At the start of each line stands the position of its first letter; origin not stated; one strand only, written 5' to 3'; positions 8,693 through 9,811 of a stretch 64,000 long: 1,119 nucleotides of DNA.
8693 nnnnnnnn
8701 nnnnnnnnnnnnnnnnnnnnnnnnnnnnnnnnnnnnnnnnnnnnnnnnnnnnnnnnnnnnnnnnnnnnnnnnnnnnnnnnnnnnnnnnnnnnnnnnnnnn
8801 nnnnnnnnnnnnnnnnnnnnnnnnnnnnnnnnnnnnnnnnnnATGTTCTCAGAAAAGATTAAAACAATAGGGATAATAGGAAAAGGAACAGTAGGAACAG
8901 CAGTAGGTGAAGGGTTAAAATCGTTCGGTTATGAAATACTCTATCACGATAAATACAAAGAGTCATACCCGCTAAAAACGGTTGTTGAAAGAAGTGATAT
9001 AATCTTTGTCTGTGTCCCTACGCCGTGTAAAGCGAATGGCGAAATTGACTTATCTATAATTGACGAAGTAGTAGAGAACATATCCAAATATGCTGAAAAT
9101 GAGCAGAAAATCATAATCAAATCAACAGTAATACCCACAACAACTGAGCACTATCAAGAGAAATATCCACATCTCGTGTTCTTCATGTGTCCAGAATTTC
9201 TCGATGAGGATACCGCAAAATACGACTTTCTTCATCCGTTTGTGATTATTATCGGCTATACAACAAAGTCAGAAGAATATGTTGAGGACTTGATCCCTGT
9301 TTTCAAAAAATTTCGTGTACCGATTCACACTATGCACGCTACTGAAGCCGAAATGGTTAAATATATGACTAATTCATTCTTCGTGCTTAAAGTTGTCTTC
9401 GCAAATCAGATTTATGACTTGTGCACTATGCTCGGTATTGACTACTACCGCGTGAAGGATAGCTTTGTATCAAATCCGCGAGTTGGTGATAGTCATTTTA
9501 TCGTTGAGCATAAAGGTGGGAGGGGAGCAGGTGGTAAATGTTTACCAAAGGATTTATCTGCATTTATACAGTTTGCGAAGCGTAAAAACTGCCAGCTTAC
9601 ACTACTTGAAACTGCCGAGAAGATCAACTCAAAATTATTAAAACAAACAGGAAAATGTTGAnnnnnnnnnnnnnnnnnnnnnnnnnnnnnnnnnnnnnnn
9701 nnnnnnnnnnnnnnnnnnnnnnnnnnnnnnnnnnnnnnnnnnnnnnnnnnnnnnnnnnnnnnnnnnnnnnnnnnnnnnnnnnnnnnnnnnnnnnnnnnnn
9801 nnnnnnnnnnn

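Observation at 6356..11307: Glycan-modification cassette with a GT4-methyltransferase fusion, a truncated UDP-sugar dehydrogenase and an O-carbamoyltransferase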

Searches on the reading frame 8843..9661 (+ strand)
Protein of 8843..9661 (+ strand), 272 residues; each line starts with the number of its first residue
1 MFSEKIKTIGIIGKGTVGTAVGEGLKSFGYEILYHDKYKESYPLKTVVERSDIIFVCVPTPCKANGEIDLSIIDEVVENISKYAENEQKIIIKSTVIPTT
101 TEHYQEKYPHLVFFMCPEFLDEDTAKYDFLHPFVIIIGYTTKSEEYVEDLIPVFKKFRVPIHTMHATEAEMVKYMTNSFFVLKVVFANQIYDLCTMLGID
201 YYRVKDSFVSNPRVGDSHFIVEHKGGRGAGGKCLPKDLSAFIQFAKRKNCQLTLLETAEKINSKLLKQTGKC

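Call 3: search_protein_families(library=pfam, proteins=[window:8843-9658:+], max_evalue=0.1)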
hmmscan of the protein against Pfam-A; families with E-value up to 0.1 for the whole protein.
window:8843-9658:+ (272 aa): 5 families
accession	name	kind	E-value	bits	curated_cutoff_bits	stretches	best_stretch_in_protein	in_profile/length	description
PF03721.20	UDPG_MGDP_dh_N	-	2.8e-23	82.9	27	1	41-147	67-184/187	UDP-glucose/GDP-mannose dehydrogenase family, NAD binding domain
PF00984.24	UDPG_MGDP_dh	-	2.7e-22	79.1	25.4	1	168-263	2-93/94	UDP-glucose/GDP-mannose dehydrogenase family, central domain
PF02826.25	2-Hacid_dh_C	-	1.3e-08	34.9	25.1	1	7-66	37-107/178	D-isomer specific 2-hydroxyacid dehydrogenase, NAD binding domain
PF03807.23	F420_oxidored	-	0.024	15.7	21.6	0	8-59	1-68/94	NADP oxidoreductase coenzyme F420-dependent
PF03446.21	NAD_binding_2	-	0.061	13.8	21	0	9-107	2-106/161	NAD binding domain of 6-phosphogluconate dehydrogenase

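Call 4: search_protein_families(library=ncbifam, proteins=[window:8843-9658:+], max_evalue=0.1)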
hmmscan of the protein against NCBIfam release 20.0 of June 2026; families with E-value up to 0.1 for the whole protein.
window:8843-9658:+ (272 aa): 21 families
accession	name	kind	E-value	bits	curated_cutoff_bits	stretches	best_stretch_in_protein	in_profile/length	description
TIGR03026.1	NDP-sugDHase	subfamily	3.5e-53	180.9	189.8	1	46-265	72-296/413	nucleotide sugar dehydrogenase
NF041297.1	UDPGDh_AglM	equivalog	4.7e-38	131.2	670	1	47-264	71-299/429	UDP-glucose 6-dehydrogenase AglM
NF047673.2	TeichurnBiosyTuaD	equivalog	7.1e-28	97.9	700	1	40-264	67-292/439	UDP-glucose 6-dehydrogenase TuaD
NF011631.0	PRK15057.1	equivalog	1.2e-19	70.6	757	1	51-241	74-261/388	UDP-glucose 6-dehydrogenase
NF040825.1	UDPMaNacDH_Arch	equivalog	1.9e-19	69.8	750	1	48-265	73-287/418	UDP-N-acetyl-D-mannosamine dehydrogenase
NF008286.0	PRK11064.1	equivalog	1.6e-12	46.8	459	1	46-263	71-293/420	UDP-N-acetyl-D-mannosamine dehydrogenase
NF000492.1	vanH_gen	exception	7.5e-06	25.2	540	1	8-65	143-204/312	D-lactate dehydrogenase VanH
NF009714.1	PRK13243.1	equivalog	1.6e-05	24.4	455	1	6-59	150-213/332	glyoxylate reductase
NF001309.0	PRK00257.1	equivalog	0.00013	21.1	434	1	6-60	116-177/379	4-phosphoerythronate dehydrogenase PdxB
NF006263.0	PRK08410.1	equivalog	0.00024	20.6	389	1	6-67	145-213/311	D-2-hydroxyacid dehydrogenase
NF005027.0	PRK06436.1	equivalog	0.00028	20.1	261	1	7-133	123-255/303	2-hydroxyacid dehydrogenase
NF000151.1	vanH-Ac1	exception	0.00046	19.6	750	1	8-76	179-251/351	D-lactate dehydrogenase VanH-Ac1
NF000371.1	vanH_Agroup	exception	0.00065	19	700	1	8-62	148-206/322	VanH-A/VanH-Pt family D-lactate dehydrogenase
NF005750.0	PRK07574.1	equivalog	0.003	16.7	329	1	6-40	192-226/386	NAD-dependent formate dehydrogenase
TIGR01327.1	PGDH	equivalog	0.0035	16.2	454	1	7-39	139-171/525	phosphoglycerate dehydrogenase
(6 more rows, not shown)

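Call 10: find_encoding_contigs(protein=window:8843-9661:+, flank=10000, max_places=8)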
Protein window:8843-9661:+ (272 aa): no gene with exactly this product is on record in the collection.

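Call 11: find_homologous_proteins(query=window:8843-9658:+)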
Query window:8843-9658:+ (272 aa): 1853 proteins with E <= 0.001 among 2163 candidates; the best 120 are listed.
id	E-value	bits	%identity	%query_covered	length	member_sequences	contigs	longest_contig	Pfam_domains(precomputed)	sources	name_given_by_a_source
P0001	1.2e-177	607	99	100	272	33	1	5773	PF00984.25,PF02826.26,PF03721.21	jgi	-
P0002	2.5e-122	425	67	94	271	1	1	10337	PF00984.25,PF02826.26,PF03721.21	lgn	-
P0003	4.7e-103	362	61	99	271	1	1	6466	PF00984.25,PF02826.26,PF03721.21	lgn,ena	-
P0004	6.9e-103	362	63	98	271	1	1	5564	PF00984.25,PF02826.26,PF03721.21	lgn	-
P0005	3.7e-102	359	61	93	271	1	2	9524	PF00984.25,PF02826.26,PF03721.21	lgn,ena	-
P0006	5.7e-97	342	60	98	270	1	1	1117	PF00984.25,PF02826.26,PF03721.21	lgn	-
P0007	4.2e-83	297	55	97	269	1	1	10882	PF00984.25,PF03721.21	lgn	-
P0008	3.3e-80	287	51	93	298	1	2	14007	PF00984.25,PF02826.26,PF03721.21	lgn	-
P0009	1.1e-79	286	50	94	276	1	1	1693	PF00984.25,PF03721.21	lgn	-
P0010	9.6e-79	283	52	97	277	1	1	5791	PF00984.25,PF02826.26,PF03721.21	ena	-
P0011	6.4e-78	280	52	97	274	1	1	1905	PF00984.25,PF02826.26,PF03721.21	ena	-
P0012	7.3e-78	280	52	97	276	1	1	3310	PF00984.25,PF03721.21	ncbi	-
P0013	8.2e-78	280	51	97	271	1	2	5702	PF00984.25,PF03721.21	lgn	-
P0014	7.3e-77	276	52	94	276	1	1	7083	PF00984.25,PF03721.21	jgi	jgi:UDPglucose 6-dehydrogenase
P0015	1.0e-73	266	52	92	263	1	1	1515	PF00984.25,PF03721.21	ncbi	-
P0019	4.0e-70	254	52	94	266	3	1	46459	PF00984.25,PF03721.21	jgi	-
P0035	1.9e-62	229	44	92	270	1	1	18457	PF00984.25,PF03721.21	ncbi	-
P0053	3.5e-60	222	45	96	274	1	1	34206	PF00984.25,PF03721.21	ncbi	-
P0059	1.4e-59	220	44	90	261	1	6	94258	PF00984.25,PF03721.21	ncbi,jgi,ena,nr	ncbi:MAG: UDP-glucose/GDP-mannose dehydrogenase dimerization [Parcubacteria group bacterium GW2011_G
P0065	3.2e-59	219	45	97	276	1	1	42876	PF00984.25,PF03721.21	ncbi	-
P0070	5.8e-59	218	45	94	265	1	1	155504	PF00984.25,PF03721.21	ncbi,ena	-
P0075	9.8e-59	217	45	96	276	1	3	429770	PF00984.25,PF02826.26,PF03721.21,PF03807.24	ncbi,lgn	-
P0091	2.9e-58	215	44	99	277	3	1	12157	PF00984.25,PF03721.21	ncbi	-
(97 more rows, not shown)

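Call 13: find_encoding_contigs(protein=P0002, flank=10000, max_places=3)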
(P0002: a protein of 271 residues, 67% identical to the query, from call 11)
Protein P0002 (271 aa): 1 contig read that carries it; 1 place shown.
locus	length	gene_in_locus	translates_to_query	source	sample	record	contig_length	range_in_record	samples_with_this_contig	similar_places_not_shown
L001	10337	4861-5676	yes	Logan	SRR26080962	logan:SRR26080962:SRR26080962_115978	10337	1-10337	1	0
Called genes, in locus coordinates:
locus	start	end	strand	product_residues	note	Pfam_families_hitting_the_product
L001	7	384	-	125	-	-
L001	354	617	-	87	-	-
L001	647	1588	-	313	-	-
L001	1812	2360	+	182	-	-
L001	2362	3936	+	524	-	PF13489:Methyltransf_23 (weak), PF07021:MetW (faint), PF01209:Ubie_methyltran (weak), PF08241:Methyltransf_11, PF08242:Methyltransf_12 (faint), PF13649:Methyltransf_25, PF13847:Methyltransf_31 (faint)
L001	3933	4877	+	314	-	-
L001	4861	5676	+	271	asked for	PF02826:2-Hacid_dh_C, PF03721:UDPG_MGDP_dh_N, PF00984:UDPG_MGDP_dh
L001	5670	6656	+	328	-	PF01073:3Beta_HSD, PF01370:Epimerase, PF02719:Polysacc_synt_2, PF04321:RmlD_sub_bind, PF13460:NAD_binding_10, PF16363:GDP_Man_Dehyd, PF07993:NAD_binding_4 (weak)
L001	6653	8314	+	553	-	PF02543:Carbam_trans_N, PF00814:TsaD (faint), PF16861:Carbam_trans_C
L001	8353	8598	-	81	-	-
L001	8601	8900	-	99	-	-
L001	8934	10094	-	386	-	-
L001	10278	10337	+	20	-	?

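Call 14: find_encoding_contigs(protein=P0008, flank=10000, max_places=3)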
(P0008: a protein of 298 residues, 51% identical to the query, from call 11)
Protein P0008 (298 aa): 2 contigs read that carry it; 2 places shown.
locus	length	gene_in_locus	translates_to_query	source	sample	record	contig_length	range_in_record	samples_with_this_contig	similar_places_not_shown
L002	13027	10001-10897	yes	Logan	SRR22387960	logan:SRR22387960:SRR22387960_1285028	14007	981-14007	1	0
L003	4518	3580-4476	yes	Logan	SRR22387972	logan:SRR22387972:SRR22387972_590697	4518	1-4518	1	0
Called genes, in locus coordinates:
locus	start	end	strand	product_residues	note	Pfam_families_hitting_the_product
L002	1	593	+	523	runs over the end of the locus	?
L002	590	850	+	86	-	PF00550:PP-binding (weak)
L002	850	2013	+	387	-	PF13489:Methyltransf_23 (weak), PF08241:Methyltransf_11, PF13649:Methyltransf_25, PF13847:Methyltransf_31 (weak)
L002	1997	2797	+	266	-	PF02522:Antibiotic_NAT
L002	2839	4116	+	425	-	PF16254:DUF4910, PF09940:DUF2172, PF16221:HTH_47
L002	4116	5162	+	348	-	PF03102:NeuB, PF08666:SAF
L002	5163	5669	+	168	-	PF13302:Acetyltransf_3, PF13420:Acetyltransf_4, PF00583:Acetyltransf_1, PF13508:Acetyltransf_7 (weak)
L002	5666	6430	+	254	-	PF01261:AP_endonuc_2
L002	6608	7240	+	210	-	PF04989:RMNT_CmcI (weak), PF13578:Methyltransf_24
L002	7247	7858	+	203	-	-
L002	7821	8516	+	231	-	PF04765:TOD1_MUCI70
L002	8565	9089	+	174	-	-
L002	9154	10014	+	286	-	PF04055:Radical_SAM, PF13186:SPASM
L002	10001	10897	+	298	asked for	PF02826:2-Hacid_dh_C (faint), PF03721:UDPG_MGDP_dh_N, PF00984:UDPG_MGDP_dh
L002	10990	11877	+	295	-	PF00535:Glycos_transf_2 (weak), PF13641:Glyco_tranf_2_3 (faint), PF02709:Glyco_transf_7C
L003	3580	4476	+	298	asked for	PF02826:2-Hacid_dh_C (faint), PF03721:UDPG_MGDP_dh_N, PF00984:UDPG_MGDP_dh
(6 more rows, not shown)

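Call 15: find_encoding_contigs(protein=P0019, flank=10000, max_places=3)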
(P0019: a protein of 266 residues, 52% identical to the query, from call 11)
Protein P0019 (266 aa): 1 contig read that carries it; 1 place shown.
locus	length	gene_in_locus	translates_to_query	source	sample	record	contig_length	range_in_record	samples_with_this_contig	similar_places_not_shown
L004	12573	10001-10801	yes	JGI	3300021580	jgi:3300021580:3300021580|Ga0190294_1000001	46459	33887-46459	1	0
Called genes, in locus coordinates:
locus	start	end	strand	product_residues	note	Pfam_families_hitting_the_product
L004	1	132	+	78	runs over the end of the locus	-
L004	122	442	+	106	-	-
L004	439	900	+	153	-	-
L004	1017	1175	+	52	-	-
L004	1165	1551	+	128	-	-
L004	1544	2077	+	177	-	-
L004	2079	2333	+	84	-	-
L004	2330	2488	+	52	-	-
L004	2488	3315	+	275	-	-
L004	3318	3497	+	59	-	-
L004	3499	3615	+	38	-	-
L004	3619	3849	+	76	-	-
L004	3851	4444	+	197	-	-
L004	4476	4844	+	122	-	-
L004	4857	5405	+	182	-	-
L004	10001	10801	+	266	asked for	PF03721:UDPG_MGDP_dh_N, PF00984:UDPG_MGDP_dh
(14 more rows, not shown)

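Call 17: search_solved_structures(query=window:8843-9658:+, show_alignments=1)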
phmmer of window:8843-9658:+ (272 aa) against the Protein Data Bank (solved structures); distinct sequences matched with E-value up to 0.001: 30.
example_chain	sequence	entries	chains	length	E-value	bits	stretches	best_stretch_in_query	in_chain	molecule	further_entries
3vtf_A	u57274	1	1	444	3e-26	95.6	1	46-263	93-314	UDP-glucose 6-dehydrogenase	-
1mfz_A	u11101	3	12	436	3e-23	85.8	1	43-264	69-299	GDP-mannose 6-dehydrogenase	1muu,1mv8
3gg2_A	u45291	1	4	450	7.1e-23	84.6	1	44-264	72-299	Sugar dehydrogenase, UDP-glucose/GDP-mannose dehydrogenase family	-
4a7p_A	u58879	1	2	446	1.4e-21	80.4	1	47-266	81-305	UDP-GLUCOSE DEHYDROGENASE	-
2y0c_A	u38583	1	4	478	7.5e-21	77.9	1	40-263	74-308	UDP-GLUCOSE DEHYDROGENASE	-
2y0d_A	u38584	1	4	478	1.3e-20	77.2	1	40-263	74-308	UDP-GLUCOSE DEHYDROGENASE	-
2y0e_A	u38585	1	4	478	1.7e-20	76.8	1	40-263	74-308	UDP-GLUCOSE DEHYDROGENASE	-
3phl_A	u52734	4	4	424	1.1e-17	67.6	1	50-242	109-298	UDP-glucose 6-dehydrogenase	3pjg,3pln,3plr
3pid_A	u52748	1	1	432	1.1e-17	67.5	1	50-242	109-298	UDP-glucose 6-dehydrogenase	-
7kws_A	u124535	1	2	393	2.5e-15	59.9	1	50-266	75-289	UDP-glucose 6-dehydrogenase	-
4r16_A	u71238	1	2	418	2.9e-15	59.6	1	49-264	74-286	418aa long hypothetical UDP-N-acetyl-D-mannosaminuronic acid dehydrogenase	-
1dli_A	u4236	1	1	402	1.7e-14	57.1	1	44-260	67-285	UDP-GLUCOSE DEHYDROGENASE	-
1dlj_A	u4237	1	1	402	4.1e-13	52.6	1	44-260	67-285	UDP-GLUCOSE DEHYDROGENASE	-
2o3j_A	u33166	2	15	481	2.8e-12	49.9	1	46-248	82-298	UDP-glucose 6-dehydrogenase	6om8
3ojl_A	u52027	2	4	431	8.7e-12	48.2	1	24-264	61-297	Cap5O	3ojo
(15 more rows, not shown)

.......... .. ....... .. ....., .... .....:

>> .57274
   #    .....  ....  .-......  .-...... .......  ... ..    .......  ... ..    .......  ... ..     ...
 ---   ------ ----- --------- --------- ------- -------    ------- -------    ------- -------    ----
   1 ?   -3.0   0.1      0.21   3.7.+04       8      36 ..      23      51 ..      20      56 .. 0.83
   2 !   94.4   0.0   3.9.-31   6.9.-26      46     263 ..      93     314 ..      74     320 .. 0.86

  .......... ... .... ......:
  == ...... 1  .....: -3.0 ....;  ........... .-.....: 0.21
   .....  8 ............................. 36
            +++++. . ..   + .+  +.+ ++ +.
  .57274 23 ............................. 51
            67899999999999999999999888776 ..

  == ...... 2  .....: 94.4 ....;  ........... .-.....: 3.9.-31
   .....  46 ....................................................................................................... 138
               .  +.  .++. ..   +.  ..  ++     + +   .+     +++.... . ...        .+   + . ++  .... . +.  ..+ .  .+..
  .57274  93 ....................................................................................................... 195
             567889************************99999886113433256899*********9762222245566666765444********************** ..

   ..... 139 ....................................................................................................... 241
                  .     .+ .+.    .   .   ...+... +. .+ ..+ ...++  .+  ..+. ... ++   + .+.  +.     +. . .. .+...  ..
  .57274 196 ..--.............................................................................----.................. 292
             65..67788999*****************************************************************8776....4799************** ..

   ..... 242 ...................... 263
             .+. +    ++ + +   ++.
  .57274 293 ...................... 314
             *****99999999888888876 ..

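Call 18: find_encoding_contigs(protein=P0059, flank=6000, max_places=3)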
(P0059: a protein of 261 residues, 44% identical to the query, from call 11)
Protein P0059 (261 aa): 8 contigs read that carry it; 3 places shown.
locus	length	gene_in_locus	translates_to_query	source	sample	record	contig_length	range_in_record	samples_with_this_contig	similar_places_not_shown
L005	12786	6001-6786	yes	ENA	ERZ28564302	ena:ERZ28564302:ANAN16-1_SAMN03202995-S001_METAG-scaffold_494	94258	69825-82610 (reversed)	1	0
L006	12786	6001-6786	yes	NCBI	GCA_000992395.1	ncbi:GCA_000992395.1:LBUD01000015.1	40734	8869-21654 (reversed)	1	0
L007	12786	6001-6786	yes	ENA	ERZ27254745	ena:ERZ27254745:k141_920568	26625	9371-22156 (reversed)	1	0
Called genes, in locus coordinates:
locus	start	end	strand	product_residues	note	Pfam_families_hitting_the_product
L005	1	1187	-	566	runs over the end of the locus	PF02366:PMT, PF13231:PMT_2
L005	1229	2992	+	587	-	PF13231:PMT_2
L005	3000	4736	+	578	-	PF02366:PMT, PF13231:PMT_2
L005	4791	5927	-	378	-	PF13477:Glyco_trans_4_2, PF13439:Glyco_transf_4, PF13579:Glyco_trans_4_4, PF00534:Glycos_transf_1, PF13692:Glyco_trans_1_4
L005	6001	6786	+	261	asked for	PF03721:UDPG_MGDP_dh_N, PF00984:UDPG_MGDP_dh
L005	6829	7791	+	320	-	PF01073:3Beta_HSD, PF01370:Epimerase, PF02719:Polysacc_synt_2, PF04321:RmlD_sub_bind, PF08659:KR (weak), PF16363:GDP_Man_Dehyd, PF07993:NAD_binding_4 (weak)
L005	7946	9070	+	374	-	PF13439:Glyco_transf_4, PF13579:Glyco_trans_4_4, PF20706:GT4-conflict, PF00534:Glycos_transf_1, PF13692:Glyco_trans_1_4, PF13524:Glyco_trans_1_2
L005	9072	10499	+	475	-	PF13450:NAD_binding_8, PF01593:Amino_oxidase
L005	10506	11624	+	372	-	PF13439:Glyco_transf_4, PF13579:Glyco_trans_4_4, PF00534:Glycos_transf_1, PF13692:Glyco_trans_1_4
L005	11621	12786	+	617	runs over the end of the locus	PF13439:Glyco_transf_4, PF13579:Glyco_trans_4_4, PF00982:Glyco_transf_20 (faint), PF20706:GT4-conflict, PF00534:Glycos_transf_1, PF13692:Glyco_trans_1_4, PF09359:VTC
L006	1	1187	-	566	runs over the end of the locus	PF02366:PMT, PF13231:PMT_2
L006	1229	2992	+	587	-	PF13231:PMT_2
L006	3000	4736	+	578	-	PF02366:PMT, PF13231:PMT_2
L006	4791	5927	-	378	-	PF13477:Glyco_trans_4_2, PF13439:Glyco_transf_4, PF13579:Glyco_trans_4_4, PF00534:Glycos_transf_1, PF13692:Glyco_trans_1_4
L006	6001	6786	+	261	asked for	PF03721:UDPG_MGDP_dh_N, PF00984:UDPG_MGDP_dh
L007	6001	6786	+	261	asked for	PF03721:UDPG_MGDP_dh_N, PF00984:UDPG_MGDP_dh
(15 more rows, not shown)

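Call 19: find_encoding_contigs(protein=P0075, flank=6000, max_places=2)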
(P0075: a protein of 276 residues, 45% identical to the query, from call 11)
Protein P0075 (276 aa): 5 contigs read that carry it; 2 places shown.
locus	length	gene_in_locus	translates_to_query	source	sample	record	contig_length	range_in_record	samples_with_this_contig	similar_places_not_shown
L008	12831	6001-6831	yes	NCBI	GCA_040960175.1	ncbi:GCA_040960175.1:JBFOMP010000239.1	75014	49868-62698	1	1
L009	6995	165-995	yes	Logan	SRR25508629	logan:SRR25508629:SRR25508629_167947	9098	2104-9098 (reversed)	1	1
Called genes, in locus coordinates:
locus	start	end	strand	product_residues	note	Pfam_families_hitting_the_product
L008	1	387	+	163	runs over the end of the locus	PF01230:HIT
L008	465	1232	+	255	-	PF01209:Ubie_methyltran, PF02353:CMAS (weak), PF05175:MTS (weak), PF13489:Methyltransf_23, PF13847:Methyltransf_31, PF08241:Methyltransf_11, PF08242:Methyltransf_12, PF13649:Methyltransf_25, +1 more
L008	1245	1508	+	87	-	-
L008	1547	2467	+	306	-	-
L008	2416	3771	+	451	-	PF01545:Cation_efflux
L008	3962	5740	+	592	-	PF00009:GTP_EFTU, PF01926:MMR_HSR1 (weak), PF22042:EF-G_D2, PF03144:GTP_EFTU_D2, PF00679:EFG_C, PF21018:BipA_C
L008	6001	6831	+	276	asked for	PF02826:2-Hacid_dh_C (weak), PF03807:F420_oxidored (faint), PF03721:UDPG_MGDP_dh_N, PF00984:UDPG_MGDP_dh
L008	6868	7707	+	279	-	PF01513:NAD_kinase, PF20143:NAD_kinase_C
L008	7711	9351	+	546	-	PF01565:FAD_binding_4, PF02913:FAD-oxidase_C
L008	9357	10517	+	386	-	-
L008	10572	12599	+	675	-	PF00270:DEAD (faint), PF04851:ResIII, PF13604:AAA_30 (faint), PF17757:UvrB_inter, PF27431:UvrB_3rd, PF00271:Helicase_C, PF12344:UvrB, PF02151:UVR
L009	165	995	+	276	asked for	PF02826:2-Hacid_dh_C (weak), PF03807:F420_oxidored (faint), PF03721:UDPG_MGDP_dh_N, PF00984:UDPG_MGDP_dh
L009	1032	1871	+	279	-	PF01513:NAD_kinase, PF20143:NAD_kinase_C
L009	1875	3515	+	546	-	PF01565:FAD_binding_4, PF02913:FAD-oxidase_C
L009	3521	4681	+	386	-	-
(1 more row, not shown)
